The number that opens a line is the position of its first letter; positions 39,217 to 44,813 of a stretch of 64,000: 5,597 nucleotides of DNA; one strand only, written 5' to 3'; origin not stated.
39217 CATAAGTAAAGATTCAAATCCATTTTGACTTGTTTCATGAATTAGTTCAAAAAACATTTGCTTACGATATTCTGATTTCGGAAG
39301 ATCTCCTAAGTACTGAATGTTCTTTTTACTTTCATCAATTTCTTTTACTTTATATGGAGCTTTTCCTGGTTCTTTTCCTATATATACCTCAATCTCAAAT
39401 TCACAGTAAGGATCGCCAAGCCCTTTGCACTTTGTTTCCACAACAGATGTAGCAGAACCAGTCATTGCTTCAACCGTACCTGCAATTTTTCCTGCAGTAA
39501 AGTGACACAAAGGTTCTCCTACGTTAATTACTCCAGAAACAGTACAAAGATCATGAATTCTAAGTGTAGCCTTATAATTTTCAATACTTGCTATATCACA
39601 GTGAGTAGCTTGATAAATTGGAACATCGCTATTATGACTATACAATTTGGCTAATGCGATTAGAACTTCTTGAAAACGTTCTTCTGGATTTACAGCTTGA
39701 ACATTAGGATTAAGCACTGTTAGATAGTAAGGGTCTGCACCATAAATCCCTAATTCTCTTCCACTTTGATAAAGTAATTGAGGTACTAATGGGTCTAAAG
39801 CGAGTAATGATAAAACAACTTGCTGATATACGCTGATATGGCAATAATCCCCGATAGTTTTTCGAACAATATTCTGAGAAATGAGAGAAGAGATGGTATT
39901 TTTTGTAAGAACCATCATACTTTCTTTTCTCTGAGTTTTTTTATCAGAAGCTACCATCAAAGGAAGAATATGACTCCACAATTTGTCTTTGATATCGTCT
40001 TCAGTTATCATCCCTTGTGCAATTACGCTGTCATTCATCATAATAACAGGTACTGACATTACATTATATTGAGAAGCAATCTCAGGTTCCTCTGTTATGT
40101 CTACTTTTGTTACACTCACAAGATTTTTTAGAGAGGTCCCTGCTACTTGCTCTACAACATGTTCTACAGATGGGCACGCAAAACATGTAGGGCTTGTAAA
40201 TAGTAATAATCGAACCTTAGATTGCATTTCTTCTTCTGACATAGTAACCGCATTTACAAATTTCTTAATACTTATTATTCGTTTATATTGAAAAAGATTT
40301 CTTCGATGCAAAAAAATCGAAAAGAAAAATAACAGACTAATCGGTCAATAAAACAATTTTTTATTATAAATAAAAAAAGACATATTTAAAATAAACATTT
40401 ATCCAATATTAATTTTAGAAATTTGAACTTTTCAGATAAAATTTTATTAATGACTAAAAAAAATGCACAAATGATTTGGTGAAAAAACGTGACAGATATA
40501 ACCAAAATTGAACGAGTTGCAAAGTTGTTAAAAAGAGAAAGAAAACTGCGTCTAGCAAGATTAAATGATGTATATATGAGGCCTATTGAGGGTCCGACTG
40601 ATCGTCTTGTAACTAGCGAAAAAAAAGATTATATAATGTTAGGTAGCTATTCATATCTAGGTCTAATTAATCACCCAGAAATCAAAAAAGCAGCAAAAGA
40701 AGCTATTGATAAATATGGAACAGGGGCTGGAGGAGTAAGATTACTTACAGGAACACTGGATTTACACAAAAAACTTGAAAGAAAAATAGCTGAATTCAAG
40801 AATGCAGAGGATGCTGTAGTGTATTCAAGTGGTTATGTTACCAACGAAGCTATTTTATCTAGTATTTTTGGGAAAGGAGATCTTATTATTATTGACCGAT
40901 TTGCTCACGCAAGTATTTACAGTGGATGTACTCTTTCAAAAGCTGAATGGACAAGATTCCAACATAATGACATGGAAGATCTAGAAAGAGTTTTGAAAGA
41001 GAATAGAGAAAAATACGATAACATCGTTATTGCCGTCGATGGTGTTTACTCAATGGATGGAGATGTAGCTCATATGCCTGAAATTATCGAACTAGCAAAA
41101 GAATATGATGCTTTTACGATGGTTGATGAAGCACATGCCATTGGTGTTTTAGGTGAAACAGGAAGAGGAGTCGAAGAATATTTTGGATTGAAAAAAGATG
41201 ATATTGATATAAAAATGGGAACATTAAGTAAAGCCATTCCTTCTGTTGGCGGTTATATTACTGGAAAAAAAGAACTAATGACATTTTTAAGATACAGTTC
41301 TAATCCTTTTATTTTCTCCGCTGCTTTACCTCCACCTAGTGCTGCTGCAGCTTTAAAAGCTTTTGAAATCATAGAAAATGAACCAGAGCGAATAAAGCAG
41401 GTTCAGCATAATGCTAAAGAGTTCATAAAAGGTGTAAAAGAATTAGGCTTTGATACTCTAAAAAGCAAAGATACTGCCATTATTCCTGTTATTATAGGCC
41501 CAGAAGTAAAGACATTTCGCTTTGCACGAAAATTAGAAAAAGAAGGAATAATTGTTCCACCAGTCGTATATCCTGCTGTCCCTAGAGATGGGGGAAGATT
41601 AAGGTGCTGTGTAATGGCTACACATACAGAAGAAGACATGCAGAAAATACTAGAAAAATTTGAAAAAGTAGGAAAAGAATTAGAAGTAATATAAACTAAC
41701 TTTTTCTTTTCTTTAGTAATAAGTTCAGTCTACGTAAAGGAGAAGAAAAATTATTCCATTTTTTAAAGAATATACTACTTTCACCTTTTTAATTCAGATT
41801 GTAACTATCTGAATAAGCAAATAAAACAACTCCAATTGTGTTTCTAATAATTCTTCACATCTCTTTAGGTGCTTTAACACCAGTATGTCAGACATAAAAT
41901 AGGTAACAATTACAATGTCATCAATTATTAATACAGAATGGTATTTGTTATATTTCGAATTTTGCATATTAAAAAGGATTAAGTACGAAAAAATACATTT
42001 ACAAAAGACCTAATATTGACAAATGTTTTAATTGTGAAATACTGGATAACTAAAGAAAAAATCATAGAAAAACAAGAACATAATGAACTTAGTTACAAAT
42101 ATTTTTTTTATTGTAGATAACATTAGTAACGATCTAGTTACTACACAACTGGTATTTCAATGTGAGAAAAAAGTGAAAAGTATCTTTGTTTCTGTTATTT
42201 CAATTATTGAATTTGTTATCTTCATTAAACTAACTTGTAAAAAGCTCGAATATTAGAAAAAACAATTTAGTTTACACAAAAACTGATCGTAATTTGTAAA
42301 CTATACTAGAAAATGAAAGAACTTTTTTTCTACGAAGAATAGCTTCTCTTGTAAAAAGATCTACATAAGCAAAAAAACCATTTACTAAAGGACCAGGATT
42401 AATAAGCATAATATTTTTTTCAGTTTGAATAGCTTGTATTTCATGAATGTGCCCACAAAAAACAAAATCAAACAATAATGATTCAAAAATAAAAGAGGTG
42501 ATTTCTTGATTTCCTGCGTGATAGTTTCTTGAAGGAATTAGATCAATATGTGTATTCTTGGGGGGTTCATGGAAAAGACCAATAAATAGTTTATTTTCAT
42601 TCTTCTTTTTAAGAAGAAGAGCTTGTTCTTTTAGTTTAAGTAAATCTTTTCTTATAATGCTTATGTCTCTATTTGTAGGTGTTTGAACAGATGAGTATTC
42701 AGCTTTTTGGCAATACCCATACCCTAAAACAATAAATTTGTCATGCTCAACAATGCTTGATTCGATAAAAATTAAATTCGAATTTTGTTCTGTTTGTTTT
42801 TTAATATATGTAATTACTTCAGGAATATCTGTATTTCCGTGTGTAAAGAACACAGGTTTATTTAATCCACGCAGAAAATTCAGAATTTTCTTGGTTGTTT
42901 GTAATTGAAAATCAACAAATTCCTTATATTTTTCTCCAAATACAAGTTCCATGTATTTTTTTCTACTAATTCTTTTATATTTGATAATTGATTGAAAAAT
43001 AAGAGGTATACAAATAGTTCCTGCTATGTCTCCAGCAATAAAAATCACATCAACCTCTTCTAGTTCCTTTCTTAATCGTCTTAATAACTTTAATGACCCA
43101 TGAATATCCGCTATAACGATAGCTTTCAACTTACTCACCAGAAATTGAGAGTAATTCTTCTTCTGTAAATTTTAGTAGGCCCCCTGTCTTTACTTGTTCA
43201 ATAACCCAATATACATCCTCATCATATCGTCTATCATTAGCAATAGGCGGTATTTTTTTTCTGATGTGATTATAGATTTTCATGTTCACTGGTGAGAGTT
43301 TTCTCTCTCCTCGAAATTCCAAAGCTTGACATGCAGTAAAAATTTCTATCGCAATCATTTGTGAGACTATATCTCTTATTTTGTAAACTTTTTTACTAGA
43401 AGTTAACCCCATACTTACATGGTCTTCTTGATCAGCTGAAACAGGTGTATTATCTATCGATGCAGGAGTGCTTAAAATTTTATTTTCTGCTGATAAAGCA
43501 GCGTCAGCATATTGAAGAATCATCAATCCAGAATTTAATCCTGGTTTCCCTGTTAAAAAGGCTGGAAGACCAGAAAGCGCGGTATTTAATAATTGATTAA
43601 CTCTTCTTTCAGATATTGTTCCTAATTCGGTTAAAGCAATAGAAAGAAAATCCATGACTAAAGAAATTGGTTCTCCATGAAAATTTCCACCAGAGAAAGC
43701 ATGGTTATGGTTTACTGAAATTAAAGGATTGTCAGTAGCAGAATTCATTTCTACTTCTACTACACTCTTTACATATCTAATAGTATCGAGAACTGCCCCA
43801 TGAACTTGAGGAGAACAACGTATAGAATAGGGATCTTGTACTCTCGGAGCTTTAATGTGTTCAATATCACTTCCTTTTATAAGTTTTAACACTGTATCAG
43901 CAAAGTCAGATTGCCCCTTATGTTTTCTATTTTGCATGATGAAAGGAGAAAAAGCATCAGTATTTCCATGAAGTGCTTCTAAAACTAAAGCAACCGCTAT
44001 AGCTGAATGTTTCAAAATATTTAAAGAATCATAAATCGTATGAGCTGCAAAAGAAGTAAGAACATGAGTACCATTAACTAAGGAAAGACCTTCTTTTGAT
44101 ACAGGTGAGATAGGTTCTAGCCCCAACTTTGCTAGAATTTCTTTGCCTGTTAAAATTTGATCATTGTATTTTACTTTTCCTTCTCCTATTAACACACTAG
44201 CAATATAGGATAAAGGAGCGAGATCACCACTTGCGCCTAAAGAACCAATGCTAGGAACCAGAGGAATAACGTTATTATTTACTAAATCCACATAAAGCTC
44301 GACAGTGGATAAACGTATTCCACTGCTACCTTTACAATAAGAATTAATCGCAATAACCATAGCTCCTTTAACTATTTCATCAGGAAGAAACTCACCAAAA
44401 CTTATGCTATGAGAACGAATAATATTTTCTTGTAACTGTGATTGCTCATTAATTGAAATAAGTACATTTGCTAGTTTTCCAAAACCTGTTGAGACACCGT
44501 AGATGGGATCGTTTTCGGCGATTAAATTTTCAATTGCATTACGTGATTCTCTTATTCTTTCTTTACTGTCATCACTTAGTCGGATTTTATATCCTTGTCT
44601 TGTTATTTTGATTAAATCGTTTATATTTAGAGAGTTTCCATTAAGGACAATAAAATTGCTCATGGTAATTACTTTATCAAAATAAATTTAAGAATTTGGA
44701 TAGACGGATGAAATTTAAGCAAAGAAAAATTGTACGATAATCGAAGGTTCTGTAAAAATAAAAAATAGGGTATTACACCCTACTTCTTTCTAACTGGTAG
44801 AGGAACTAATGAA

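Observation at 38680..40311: Thioredoxin-like domain fused to two V4R (Bet3/TRAPP-like) domains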

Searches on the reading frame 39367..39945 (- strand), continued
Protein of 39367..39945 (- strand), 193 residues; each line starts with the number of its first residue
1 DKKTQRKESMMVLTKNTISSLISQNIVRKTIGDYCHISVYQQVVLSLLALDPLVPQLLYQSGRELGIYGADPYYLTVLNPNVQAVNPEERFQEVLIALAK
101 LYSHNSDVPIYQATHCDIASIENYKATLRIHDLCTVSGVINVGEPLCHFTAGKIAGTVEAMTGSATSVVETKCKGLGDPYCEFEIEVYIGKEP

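Call 60: list_cluster_members(proteins=[P0113, P0153, P0084, P0085, P0089, P0090, P0059, P0068, P0083, P0125])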
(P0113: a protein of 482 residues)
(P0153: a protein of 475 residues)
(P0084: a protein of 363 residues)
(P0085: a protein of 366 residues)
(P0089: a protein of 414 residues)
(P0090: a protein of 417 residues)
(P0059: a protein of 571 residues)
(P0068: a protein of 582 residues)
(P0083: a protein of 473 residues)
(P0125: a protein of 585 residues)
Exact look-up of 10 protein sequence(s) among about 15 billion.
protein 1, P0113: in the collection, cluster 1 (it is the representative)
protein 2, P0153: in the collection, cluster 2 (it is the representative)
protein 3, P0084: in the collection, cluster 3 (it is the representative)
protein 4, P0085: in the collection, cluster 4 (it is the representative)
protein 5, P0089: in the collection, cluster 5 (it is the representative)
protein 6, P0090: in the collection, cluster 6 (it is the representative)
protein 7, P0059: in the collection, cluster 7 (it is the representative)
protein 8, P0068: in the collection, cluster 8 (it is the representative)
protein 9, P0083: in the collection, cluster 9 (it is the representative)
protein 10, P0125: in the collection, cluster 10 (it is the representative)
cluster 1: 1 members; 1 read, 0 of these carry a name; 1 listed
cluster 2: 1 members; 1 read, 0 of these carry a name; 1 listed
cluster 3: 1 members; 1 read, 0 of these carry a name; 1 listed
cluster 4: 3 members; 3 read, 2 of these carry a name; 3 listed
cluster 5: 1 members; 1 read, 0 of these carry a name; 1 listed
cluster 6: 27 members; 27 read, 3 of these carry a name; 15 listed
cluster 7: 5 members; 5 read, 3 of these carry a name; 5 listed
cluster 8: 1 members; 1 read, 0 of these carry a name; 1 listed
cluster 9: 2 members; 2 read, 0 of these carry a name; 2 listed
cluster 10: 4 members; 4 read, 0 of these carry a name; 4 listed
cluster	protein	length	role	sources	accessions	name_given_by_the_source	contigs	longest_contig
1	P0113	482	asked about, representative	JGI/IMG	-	-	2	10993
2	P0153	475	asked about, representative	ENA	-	-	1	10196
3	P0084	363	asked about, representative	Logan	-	-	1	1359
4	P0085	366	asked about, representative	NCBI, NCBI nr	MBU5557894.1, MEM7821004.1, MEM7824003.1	MAG: V4R domain-containing protein [Candidatus Aenigmatarchaeota archaeon] | hypothetical protein [Candidatus Aenigmarchaeota archaeon]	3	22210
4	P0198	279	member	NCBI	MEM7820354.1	MAG: V4R domain-containing protein, partial [Candidatus Aenigmatarchaeota archaeon]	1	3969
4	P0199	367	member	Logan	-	-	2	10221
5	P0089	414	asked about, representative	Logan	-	-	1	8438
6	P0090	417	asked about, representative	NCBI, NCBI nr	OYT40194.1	MAG: hypothetical protein B6U86_04560 [Candidatus Altiarchaeales archaeon ex4484_43]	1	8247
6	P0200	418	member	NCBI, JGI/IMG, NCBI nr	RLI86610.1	MAG: hypothetical protein DRO76_03605 [Candidatus Altiarchaeales archaeon]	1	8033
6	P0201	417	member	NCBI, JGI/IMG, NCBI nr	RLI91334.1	MAG: hypothetical protein DRO89_04160 [Candidatus Altiarchaeales archaeon]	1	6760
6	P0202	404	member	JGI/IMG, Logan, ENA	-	-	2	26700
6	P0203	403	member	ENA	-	-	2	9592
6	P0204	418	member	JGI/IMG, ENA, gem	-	-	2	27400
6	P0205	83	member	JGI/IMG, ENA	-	-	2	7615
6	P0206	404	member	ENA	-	-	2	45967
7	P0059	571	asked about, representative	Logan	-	-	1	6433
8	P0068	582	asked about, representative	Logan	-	-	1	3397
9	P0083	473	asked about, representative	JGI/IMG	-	-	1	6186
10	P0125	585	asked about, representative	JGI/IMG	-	-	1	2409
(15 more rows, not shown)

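Call 61: find_encoding_contigs(protein=P0113, flank=5000, max_places=1)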
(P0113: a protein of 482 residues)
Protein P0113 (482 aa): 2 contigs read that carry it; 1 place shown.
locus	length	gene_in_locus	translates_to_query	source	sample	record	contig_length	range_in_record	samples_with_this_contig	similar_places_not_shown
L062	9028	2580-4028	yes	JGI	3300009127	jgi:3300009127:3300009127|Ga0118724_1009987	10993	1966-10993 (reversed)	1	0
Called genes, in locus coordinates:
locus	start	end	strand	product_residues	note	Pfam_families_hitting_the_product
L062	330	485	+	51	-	-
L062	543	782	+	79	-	PF24839:DUF7718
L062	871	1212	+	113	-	PF25212:HVO_A0114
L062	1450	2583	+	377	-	PF00155:Aminotran_1_2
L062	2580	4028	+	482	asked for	PF02830:V4R, PF03259:Robl_LC7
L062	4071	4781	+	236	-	PF01976:DUF116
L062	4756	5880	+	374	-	PF00202:Aminotran_3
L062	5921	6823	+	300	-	PF25023:TEN_YD-shell (weak)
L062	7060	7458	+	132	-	PF00696:AA_kinase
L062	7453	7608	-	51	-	-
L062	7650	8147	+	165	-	-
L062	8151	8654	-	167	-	-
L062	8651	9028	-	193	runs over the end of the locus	-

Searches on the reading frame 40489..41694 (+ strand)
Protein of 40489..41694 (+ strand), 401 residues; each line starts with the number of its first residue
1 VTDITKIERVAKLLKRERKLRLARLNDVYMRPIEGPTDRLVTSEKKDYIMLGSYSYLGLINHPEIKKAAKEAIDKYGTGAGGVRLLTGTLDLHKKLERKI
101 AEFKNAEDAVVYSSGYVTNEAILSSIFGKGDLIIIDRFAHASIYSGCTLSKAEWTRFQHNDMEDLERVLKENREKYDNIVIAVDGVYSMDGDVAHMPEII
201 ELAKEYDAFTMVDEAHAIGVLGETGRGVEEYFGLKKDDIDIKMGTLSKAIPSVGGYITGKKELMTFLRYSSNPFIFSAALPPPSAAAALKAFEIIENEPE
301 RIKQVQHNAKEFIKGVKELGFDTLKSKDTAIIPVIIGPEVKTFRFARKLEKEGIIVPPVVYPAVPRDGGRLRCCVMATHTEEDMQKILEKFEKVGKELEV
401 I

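Call 3: search_protein_families(library=pfam, proteins=[window:40489-41694:+], max_evalue=1)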
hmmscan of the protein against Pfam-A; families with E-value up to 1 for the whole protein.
window:40489-41694:+ (401 aa): 9 families
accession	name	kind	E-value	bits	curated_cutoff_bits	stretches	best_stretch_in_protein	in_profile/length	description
PF00155.27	Aminotran_1_2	-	3.8e-62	211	19.7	1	47-390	2-360/361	Aminotransferase class I and II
PF01053.26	Cys_Met_Meta_PP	-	1e-08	34.6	27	1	93-221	54-181/381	Cys/Met metabolism PLP-dependent enzyme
PF00266.25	Aminotran_5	-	1.1e-07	31.6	21.5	1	87-219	39-181/371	Aminotransferase class-V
PF00202.27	Aminotran_3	-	6.7e-05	22.2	30.5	1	193-393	210-401/403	Aminotransferase class-III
PF01212.27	Beta_elim_lyase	-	0.00028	20.8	27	1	94-274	35-215/288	Beta-eliminating lyase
PF01041.23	DegT_DnrJ_EryC1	-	0.00042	20.1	19.8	1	93-220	26-152/360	DegT/DnrJ/EryC1/StrS aminotransferase family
PF01276.26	OKR_DC_1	-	0.00054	19.3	27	1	97-216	72-206/417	Orn/Lys/Arg decarboxylase, major domain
PF00464.25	SHMT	-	0.07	12.2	27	1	160-221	153-211/399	Serine hydroxymethyltransferase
PF19641.4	DUF6144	-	0.081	13.3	28.8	1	140-225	26-110/181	Family of unknown function (DUF6144)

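Call 83: search_protein_families(library=ncbifam, max_evalue=0.001, proteins=[window:40489-41694:+])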
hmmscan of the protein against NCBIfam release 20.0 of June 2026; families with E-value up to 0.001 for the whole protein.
window:40489-41694:+ (401 aa): 31 families (the best 25 are shown)
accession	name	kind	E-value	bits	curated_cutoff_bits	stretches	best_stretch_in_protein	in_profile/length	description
TIGR01825.1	gly_Cac_T_rel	subfamily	2.5e-128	428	535.4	1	30-401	17-385/385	BioF/Kbl family PLP-dependent acyltransferase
NF005394.0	PRK06939.1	equivalog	3e-123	411.5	460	1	30-401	25-397/397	glycine C-acetyltransferase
TIGR00858.1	bioF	equivalog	6.7e-123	410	426.45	1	32-391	7-364/365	8-amino-7-oxononanoate synthase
NF047600.1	SerpalmtaseCFB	equivalog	3.5e-121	404.6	640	1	28-400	25-394/395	serine palmitoyltransferase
NF047599.1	SerpalmtaseBetaP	equivalog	5.1e-103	344.8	500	1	15-398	12-393/394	serine palmitoyltransferase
TIGR01822.1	2am3keto_CoA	equivalog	2.9e-102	342.5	493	1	42-401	34-393/393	glycine C-acetyltransferase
NF047603.1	SerpalmtaseAlphaP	equivalog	2.8e-90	302.9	670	1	28-401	29-399/399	serine palmitoyltransferase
TIGR01821.1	5aminolev_synth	equivalog_domain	8.8e-84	281.7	338.55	1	43-399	42-398/402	5-aminolevulinate synthase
NF005526.0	PRK07179.1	equivalog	2.7e-64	217.2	428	1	45-399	53-400/407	alpha-hydroxyketone-type quorum-sensing autoinducer synthase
NF005697.0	PRK07505.1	subfamily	6.2e-50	170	342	1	37-397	39-401/405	hypothetical protein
NF004608.1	PRK05937.1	equivalog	7.8e-42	143.4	399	1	78-363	41-318/366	8-amino-7-oxononanoate synthase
NF000586.1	PRK00011.1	subfamily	9.3e-11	41.1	335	1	74-356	42-332/404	serine hydroxymethyltransferase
TIGR03301.1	PhnW-AepZ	equivalog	1.4e-06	28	360.8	0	113-392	57-352/355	2-aminoethylphosphonate aminotransferase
NF010006.0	PRK13479.1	equivalog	5.7e-06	25.7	296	1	287-397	252-363/369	2-aminoethylphosphonate--pyruvate transaminase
TIGR02539.1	SepCysS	equivalog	6e-06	25.5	365.25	1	66-226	21-195/370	O-phospho-L-seryl-tRNA:Cys-tRNA synthase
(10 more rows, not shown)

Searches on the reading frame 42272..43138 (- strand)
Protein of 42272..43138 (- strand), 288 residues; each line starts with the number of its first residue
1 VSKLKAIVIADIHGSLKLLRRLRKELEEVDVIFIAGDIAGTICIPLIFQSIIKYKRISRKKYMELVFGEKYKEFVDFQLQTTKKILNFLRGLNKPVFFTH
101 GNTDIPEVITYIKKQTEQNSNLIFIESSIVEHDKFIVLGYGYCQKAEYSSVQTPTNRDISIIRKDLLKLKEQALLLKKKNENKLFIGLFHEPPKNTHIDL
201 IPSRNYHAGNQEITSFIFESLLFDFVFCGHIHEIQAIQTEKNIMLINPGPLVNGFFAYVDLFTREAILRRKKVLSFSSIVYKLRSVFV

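Call 73: search_protein_families(library=pfam, max_evalue=0.001, proteins=[window:42272-43138:-])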
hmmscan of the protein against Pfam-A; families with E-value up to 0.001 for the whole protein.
window:42272-43138:- (288 aa): 3 families
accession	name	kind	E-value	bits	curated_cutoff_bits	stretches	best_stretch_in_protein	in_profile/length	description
PF00149.33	Metallophos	-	7.8e-15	56.2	21.5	1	5-233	2-190/191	Calcineurin-like phosphoesterase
PF12850.12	Metallophos_2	-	2.7e-12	47.4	27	1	5-120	2-107/154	Calcineurin-like phosphoesterase superfamily domain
PF14582.11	Metallophos_3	-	2.7e-11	43.7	28.2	1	5-265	7-253/259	Metallophosphoesterase, calcineurin superfamily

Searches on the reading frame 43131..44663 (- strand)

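Call 73: search_protein_families(library=pfam, max_evalue=0.001, proteins=[window:43131-44663:-])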
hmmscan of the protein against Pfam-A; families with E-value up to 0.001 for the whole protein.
window:43131-44663:- (510 aa): 1 family
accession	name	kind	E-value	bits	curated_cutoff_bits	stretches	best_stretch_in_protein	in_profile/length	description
PF00221.24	Lyase_aromatic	-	2.2e-178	594.1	27.3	1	12-469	1-466/466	Aromatic amino acid lyase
